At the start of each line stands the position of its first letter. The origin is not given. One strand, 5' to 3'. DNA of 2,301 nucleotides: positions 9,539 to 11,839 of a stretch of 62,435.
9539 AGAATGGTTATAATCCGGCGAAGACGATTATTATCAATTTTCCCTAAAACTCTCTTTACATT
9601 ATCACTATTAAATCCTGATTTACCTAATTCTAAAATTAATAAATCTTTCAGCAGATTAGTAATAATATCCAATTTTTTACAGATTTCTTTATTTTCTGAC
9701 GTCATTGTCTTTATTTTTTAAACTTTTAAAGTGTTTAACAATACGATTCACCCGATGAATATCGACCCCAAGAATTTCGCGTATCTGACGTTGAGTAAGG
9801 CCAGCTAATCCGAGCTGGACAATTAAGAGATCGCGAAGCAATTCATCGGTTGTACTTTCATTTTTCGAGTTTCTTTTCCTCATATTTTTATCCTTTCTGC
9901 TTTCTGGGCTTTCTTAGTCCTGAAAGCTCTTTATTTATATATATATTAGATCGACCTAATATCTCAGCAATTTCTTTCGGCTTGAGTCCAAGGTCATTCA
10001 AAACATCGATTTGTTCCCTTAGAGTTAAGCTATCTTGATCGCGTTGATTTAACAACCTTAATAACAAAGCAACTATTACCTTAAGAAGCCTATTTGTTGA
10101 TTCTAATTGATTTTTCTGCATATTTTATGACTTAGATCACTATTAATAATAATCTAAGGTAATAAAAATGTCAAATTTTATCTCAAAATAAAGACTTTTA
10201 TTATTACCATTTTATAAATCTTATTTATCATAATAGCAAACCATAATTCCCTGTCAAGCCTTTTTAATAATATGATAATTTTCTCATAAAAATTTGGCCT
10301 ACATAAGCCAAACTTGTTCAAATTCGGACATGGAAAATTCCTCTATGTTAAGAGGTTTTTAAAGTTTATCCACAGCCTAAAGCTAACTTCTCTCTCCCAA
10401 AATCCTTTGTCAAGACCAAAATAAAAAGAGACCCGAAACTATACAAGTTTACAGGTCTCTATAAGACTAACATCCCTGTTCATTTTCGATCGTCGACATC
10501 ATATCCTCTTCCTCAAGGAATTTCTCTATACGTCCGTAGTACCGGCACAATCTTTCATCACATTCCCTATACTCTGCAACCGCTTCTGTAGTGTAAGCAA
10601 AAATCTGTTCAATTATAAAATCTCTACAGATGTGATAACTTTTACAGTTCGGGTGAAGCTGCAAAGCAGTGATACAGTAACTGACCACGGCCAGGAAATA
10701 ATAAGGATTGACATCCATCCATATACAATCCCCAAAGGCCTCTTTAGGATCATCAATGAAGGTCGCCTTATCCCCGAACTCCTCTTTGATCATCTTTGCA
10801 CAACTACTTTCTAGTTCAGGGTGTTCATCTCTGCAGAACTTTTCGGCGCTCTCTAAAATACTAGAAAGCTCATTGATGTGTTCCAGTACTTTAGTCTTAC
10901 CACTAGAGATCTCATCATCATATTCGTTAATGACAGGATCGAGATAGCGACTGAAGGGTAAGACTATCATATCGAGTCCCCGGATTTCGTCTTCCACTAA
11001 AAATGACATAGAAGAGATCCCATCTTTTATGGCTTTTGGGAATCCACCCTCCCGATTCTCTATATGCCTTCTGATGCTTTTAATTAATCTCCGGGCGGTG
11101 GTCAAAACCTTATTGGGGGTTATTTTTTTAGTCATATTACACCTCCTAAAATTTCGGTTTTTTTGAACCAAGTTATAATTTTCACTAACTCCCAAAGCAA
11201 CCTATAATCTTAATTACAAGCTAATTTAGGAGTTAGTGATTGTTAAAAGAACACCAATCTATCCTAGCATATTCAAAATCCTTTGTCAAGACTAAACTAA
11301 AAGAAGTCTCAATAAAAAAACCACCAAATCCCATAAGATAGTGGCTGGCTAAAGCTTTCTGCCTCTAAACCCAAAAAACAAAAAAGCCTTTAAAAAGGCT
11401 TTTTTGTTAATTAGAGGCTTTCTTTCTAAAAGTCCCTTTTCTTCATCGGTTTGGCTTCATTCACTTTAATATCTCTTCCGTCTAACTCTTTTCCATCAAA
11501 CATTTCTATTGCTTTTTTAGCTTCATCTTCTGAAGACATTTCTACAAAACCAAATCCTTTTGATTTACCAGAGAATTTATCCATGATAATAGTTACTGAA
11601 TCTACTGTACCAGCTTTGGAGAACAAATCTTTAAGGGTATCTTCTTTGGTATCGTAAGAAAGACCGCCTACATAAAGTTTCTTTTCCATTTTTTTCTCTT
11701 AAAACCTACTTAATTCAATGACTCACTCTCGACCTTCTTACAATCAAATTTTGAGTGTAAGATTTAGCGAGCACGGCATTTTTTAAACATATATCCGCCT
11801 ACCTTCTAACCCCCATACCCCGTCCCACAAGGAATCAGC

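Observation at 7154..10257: Seven-gene operon: four tandem mini-HTH paralogs, an HTH/TIGR02391-like protein, a 66-aa ORF and a NucS-like PD-(D/E)XK nuclease (candidate defence or mobile module)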

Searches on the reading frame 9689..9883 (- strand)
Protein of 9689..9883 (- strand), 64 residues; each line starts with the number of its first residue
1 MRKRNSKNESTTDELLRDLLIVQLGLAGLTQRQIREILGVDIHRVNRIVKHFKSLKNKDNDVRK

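Call 3: search_protein_families(library=pfam, proteins=[window:9689-9883:-], max_evalue=1)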
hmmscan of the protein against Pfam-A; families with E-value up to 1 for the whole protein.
window:9689-9883:- (64 aa): 4 families
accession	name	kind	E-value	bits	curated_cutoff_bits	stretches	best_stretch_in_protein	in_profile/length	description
PF13384.12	HTH_23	-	6.4e-05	23.1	24.6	1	19-53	8-42/50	Homeodomain-like domain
PF13542.12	HTH_Tnp_ISL3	-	0.00042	20.1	27.4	1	21-52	20-50/51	Helix-turn-helix domain of transposase family ISL3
PF12802.13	MarR_2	-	0.0023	18.5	27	1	24-53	14-45/61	MarR family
PF01371.25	Trp_repressor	-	0.13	12.8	27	1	21-58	41-79/88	Trp repressor protein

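Call 4: search_protein_families(library=padloc, proteins=[window:9689-9883:-], max_evalue=1)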
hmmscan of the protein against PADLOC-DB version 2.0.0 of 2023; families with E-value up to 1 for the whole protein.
window:9689-9883:- (64 aa): 0 families

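Call 5: search_protein_families(library=ncbifam, proteins=[window:9689-9883:-], max_evalue=1)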
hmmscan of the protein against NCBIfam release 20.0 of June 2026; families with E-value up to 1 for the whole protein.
window:9689-9883:- (64 aa): 3 families
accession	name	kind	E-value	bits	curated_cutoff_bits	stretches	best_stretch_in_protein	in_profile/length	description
NF033558.1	transpos_IS1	equivalog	0.019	14.9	100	1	17-58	44-85/199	IS1 family transposase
TIGR02937.1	sigma70-ECF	superfamily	0.022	14.4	42.9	1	25-51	130-156/165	sigma-70 family RNA polymerase sigma factor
NF033545.0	transpos_IS630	equivalog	0.037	13.5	100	1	19-54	3-38/299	IS630 family transposase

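Call 60: search_solved_structures(query=A7, max_evalue=1, show_alignments=2)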
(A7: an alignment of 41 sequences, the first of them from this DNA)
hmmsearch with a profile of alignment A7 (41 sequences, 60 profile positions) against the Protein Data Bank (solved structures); distinct sequences matched with E-value up to 1: 67 (the best 60 are shown).
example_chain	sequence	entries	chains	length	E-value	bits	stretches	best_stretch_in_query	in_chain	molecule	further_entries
8vd6_A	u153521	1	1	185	0.001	21.8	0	25-51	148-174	CAP REPEAT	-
1o3s_A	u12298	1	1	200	0.0014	21.4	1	31-55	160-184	CATABOLITE GENE ACTIVATOR PROTEIN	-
1o3q_A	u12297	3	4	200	0.0023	20.7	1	31-55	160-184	CATABOLITE GENE ACTIVATOR PROTEIN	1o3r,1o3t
1cgp_A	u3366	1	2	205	0.0024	20.6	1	31-55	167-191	PROTEIN (CATABOLITE GENE ACTIVATOR PROTEIN (CAP))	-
1i6x_A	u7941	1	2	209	0.0024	20.6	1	31-55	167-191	CATABOLITE GENE ACTIVATOR PROTEIN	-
1i5z_A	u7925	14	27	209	0.0024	20.6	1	31-55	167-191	CATABOLITE GENE ACTIVATOR PROTEIN | CATABOLITE GENE ACTIVATOR PROTEIN (CAP) | PROTEIN (CATABOLITE GENE ACTIVATOR PROTEIN (CAP))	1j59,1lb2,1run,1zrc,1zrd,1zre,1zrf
3fwe_A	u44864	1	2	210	0.0025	20.6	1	31-55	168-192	Catabolite gene activator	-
1g6n_A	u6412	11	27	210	0.0025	20.6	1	31-55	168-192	CATABOLITE GENE ACTIVATOR PROTEIN | PROTEIN (CATABOLITE GENE ACTIVATOR PROTEIN) | Catabolite gene activator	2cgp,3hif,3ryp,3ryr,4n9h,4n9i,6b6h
3qop_A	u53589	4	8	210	0.0025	20.6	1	31-55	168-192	Catabolite gene activator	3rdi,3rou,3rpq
4bh9_A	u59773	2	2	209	0.0025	20.5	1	31-55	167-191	cAMP-activated global transcriptional regulator CRP | CAMP RECEPTOR PROTEIN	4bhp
1hw5_A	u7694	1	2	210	0.0026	20.5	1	31-55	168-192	CATABOLITE GENE ACTIVATOR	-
6dt4_A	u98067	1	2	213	0.0026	20.5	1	31-55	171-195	Cyclic AMP receptor protein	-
4i02_A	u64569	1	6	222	0.0027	20.4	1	31-55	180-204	Catabolite gene activator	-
4i0b_A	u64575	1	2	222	0.0027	20.4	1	31-55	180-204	Catabolite gene activator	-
4hzf_A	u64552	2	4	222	0.0027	20.4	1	31-55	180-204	Catabolite gene activator | cAMP-activated global transcriptional regulator CRP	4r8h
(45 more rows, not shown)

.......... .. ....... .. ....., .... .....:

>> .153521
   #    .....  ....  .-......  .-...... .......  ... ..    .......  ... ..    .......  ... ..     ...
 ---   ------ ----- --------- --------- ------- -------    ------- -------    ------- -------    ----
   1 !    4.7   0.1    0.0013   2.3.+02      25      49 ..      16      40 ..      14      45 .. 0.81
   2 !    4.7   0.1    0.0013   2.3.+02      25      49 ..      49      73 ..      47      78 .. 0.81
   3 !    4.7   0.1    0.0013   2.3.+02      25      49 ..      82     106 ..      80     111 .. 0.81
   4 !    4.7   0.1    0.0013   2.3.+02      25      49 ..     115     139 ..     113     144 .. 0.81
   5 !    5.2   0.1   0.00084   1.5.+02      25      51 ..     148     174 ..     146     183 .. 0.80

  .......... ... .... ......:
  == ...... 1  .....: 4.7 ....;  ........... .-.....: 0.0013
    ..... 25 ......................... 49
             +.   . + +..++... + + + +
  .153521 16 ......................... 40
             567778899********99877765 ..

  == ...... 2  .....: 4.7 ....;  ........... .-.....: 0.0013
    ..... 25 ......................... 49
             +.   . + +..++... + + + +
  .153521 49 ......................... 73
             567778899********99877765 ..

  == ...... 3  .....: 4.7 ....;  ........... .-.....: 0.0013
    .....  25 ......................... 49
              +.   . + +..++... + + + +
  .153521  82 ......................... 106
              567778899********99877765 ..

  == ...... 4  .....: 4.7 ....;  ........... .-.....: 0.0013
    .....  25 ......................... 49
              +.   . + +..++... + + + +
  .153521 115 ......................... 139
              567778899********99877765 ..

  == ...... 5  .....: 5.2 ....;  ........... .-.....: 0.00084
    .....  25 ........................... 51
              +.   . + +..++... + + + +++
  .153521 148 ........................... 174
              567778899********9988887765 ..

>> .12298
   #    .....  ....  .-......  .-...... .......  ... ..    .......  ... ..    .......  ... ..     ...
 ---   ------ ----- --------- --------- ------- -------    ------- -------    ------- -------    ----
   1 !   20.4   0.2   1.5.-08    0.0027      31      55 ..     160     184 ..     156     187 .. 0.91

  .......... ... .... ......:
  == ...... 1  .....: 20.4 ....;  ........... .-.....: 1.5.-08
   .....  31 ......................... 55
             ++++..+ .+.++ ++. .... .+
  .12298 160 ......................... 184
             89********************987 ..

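Call 80: find_homologous_proteins(query=A7, max_evalue=0.001)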
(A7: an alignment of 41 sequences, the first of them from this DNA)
Query A7 (41 sequences) (64 aa, profile of the alignment): 519 proteins with E <= 0.001 among 2780 candidates; the best 120 are listed.
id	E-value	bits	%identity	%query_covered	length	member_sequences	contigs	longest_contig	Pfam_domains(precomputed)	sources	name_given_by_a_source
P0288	2.6e-20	89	78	86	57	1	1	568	-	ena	-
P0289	2.9e-20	89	78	86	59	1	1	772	-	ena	-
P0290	4.8e-20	89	80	86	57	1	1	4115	-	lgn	-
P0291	5.2e-20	88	78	84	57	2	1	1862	-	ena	-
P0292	8.5e-20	88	80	86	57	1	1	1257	-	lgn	-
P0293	9.9e-20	88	80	86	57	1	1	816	-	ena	-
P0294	1.0e-19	88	84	86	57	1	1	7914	-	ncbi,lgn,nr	ncbi:hypothetical protein HZB04_00670 [Candidatus Wolfebacteria bacterium]|nr:hypothetical protein [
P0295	1.1e-19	87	75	83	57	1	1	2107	-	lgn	-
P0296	1.2e-19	87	75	86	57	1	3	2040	-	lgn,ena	-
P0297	1.3e-19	87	80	86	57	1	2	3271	-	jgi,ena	-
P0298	1.3e-19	87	75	86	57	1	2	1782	-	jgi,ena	jgi:transposase-like protein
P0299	1.4e-19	87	73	86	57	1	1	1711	-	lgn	-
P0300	1.5e-19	87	76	86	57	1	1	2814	-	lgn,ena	-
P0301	1.6e-19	87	78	86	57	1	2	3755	-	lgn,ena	-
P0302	1.6e-19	87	77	83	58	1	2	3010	-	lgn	-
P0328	5.5e-19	85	76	86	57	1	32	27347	-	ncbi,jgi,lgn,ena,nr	ncbi:MAG: hypothetical protein UW97_C0008G0015 [Parcubacteria group bacterium GW2011_GWA2_45_15]|nr:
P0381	3.3e-18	83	76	86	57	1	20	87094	-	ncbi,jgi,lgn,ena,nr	ncbi:MAG: hypothetical protein ABR875_01040 [Minisyncoccia bacterium]|jgi:hypothetical protein|nr:hy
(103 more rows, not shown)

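Call 82: find_encoding_contigs(protein=P0328, flank=5000, max_places=6)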
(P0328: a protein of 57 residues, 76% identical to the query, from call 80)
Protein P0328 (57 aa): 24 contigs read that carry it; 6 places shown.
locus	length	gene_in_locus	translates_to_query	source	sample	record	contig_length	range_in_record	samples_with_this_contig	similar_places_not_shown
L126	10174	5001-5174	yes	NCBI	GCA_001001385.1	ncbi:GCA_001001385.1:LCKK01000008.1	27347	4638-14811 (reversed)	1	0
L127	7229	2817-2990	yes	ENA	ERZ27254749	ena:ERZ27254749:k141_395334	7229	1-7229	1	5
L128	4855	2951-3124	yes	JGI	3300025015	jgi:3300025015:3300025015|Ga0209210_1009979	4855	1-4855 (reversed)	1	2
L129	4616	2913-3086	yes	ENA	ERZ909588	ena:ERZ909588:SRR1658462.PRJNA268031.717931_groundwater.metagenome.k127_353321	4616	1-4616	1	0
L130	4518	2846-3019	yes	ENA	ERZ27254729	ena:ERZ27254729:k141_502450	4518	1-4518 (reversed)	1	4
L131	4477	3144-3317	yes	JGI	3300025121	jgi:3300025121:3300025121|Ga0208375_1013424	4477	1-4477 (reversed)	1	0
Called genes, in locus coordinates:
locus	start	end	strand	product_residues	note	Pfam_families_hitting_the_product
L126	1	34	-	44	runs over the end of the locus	-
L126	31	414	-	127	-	PF02482:Ribosomal_S30AE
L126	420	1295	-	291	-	PF02557:VanY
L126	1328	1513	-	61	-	-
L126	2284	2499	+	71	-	PF13560:HTH_31, PF12844:HTH_19 (weak), PF13443:HTH_26 (weak), PF01381:HTH_3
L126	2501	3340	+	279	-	-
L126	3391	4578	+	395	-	PF02086:MethyltransfD12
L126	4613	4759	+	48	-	-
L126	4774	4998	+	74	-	-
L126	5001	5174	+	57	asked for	-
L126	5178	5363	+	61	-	-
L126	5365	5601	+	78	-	-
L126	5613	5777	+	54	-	-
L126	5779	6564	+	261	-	PF04326:SLFN_AlbA_2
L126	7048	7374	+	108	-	PF09876:DUF2103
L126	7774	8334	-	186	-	-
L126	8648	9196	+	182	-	-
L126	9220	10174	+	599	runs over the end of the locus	PF00009:GTP_EFTU, PF01926:MMR_HSR1 (faint), PF22042:EF-G_D2, PF03144:GTP_EFTU_D2, PF00679:EFG_C (weak)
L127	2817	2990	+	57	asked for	-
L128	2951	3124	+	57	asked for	-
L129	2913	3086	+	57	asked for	-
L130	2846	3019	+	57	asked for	-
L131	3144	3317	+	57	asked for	-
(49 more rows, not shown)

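Call 95: find_encoding_contigs(protein=P0381, flank=4000, max_places=8)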
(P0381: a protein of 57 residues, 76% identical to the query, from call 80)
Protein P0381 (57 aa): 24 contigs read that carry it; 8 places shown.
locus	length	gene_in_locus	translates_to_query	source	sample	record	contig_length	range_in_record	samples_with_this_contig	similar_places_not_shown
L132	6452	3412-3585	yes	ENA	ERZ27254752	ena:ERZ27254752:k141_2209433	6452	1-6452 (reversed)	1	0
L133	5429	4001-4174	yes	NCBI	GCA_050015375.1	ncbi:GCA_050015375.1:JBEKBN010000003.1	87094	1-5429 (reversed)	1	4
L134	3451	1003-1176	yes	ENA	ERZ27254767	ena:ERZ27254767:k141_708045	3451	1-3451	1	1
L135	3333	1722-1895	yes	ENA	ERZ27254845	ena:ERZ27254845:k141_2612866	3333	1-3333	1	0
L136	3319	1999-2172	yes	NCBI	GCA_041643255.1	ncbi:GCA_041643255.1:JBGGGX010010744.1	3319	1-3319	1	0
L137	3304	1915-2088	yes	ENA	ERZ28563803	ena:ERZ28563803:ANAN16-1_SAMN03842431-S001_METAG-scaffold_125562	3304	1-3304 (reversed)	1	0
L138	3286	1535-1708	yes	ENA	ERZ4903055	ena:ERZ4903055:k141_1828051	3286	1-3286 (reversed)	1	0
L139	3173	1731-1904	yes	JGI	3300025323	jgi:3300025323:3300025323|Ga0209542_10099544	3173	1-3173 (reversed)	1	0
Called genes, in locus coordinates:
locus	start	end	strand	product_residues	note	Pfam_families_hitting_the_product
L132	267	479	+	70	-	PF13560:HTH_31, PF12844:HTH_19, PF01381:HTH_3, PF13443:HTH_26 (weak)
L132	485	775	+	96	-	PF01555:N6_N4_Mtase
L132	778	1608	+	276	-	PF01170:UPF0020 (faint), PF01555:N6_N4_Mtase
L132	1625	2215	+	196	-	PF01844:HNH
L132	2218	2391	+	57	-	-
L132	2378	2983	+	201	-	PF01555:N6_N4_Mtase, PF08241:Methyltransf_11 (faint)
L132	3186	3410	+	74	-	-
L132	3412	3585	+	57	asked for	-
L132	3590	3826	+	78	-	-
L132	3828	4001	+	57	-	-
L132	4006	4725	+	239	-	-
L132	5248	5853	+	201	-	PF00702:Hydrolase, PF12710:HAD (weak), PF13419:HAD_2, PF13242:Hydrolase_like (weak)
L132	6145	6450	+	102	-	?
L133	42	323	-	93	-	PF22277:EncFtn-like (weak), PF02915:Rubrerythrin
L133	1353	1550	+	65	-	PF13560:HTH_31 (weak), PF12844:HTH_19, PF13443:HTH_26, PF01381:HTH_3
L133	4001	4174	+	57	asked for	-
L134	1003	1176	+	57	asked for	-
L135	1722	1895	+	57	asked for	-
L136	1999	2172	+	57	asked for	-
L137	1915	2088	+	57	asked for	-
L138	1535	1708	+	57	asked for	-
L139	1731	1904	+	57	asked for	-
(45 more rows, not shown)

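Call 109: find_related_loci(query=P0328, collection=viral_contigs, flank=4000)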
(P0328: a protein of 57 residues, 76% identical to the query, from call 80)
Query P0328 (57 aa) in viral_contigs; peptide patterns used: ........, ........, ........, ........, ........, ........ (x = any residue, [..] = any of these).
43 stretches matched a pattern, but none encodes a relative of the query by tblastn (E <= 1e-3).

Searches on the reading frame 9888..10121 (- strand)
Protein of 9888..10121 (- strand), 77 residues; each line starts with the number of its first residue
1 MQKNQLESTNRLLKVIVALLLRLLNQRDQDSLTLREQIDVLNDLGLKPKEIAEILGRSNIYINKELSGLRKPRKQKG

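Call 3: search_protein_families(library=pfam, proteins=[window:9888-10121:-], max_evalue=1)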
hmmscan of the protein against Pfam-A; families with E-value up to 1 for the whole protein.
window:9888-10121:- (77 aa): 6 families
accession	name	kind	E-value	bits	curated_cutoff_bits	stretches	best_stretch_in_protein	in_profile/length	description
PF08535.16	KorB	-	0.027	14.9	22.3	1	45-67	3-25/89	KorB domain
PF08281.18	Sigma70_r4_2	-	0.031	14.3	25.7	1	44-58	25-39/54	Sigma-70, region 4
PF13384.12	HTH_23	-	0.046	14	24.6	1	43-64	16-36/50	Homeodomain-like domain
PF13545.12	HTH_Crp_2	-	0.047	14.1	27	1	17-71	4-48/70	Crp-like helix-turn-helix domain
PF19148.5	DUF5830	-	0.13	12.7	26.8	1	18-58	3-43/114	Family of unknown function (DUF5830)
PF03548.22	LolA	-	0.2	11.8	23.6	1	10-69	73-131/165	Outer membrane lipoprotein carrier protein LolA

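Call 4: search_protein_families(library=padloc, proteins=[window:9888-10121:-], max_evalue=1)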
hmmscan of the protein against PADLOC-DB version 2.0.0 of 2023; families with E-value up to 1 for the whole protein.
window:9888-10121:- (77 aa): 2 families
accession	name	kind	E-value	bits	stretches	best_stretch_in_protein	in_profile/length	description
PDLC04758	PDC-M64B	-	0.011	14.2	1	37-69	34-67/123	-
PDLC01268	CasR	-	0.021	12.8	1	35-71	124-163/179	"CAS-I,CAS-II,CAS-III,CAS-IV,CAS-V,CAS-VI; associated_signaling"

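Call 5: search_protein_families(library=ncbifam, proteins=[window:9888-10121:-], max_evalue=1)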
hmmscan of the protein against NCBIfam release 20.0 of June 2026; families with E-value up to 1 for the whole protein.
window:9888-10121:- (77 aa): 1 family
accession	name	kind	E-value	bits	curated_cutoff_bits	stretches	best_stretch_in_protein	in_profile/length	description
TIGR02937.1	sigma70-ECF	superfamily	0.095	12.3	42.9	1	10-70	105-158/165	sigma-70 family RNA polymerase sigma factor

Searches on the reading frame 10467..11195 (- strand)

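Call 3: search_protein_families(library=pfam, proteins=[window:10467-11195:-], max_evalue=1)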
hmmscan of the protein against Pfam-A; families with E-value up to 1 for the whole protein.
window:10467-11195:- (242 aa): 1 family
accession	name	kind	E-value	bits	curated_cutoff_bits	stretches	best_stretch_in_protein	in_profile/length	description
PF17935.6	TetR_C_27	-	0.023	15.3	26.1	1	32-90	32-90/106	Tetracyclin repressor-like, C-terminal domain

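Call 4: search_protein_families(library=padloc, proteins=[window:10467-11195:-], max_evalue=1)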
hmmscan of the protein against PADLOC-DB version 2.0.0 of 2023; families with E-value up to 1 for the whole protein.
window:10467-11195:- (242 aa): 0 families

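Call 5: search_protein_families(library=ncbifam, proteins=[window:10467-11195:-], max_evalue=1)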
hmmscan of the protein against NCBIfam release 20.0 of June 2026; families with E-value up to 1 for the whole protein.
window:10467-11195:- (242 aa): 1 family
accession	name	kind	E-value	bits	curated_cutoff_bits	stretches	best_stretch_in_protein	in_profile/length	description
TIGR01280.1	xseB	equivalog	0.067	13.3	35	1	195-229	23-57/57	exodeoxyribonuclease VII small subunit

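Call 97: search_protein_families(library=pfam, proteins=[window:10467-11195:-], max_evalue=0.1)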
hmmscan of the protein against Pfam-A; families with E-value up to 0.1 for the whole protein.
window:10467-11195:- (242 aa): 1 family
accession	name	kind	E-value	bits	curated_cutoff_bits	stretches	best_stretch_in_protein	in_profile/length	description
PF17935.6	TetR_C_27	-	0.023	15.3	26.1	1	32-90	32-90/106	Tetracyclin repressor-like, C-terminal domain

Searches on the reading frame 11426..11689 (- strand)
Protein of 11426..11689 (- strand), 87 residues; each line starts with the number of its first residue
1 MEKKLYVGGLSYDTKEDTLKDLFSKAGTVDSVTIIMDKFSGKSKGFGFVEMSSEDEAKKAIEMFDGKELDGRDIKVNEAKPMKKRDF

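Call 108: search_protein_families(library=pfam, proteins=[window:11426-11689:-], max_evalue=0.00001)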
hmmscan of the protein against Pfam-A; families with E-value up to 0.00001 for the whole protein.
window:11426-11689:- (87 aa): 1 family
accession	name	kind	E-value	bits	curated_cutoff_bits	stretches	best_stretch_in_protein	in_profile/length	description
PF00076.28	RRM_1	-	5.9e-24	84.2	20.7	1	5-75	1-70/70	RNA recognition motif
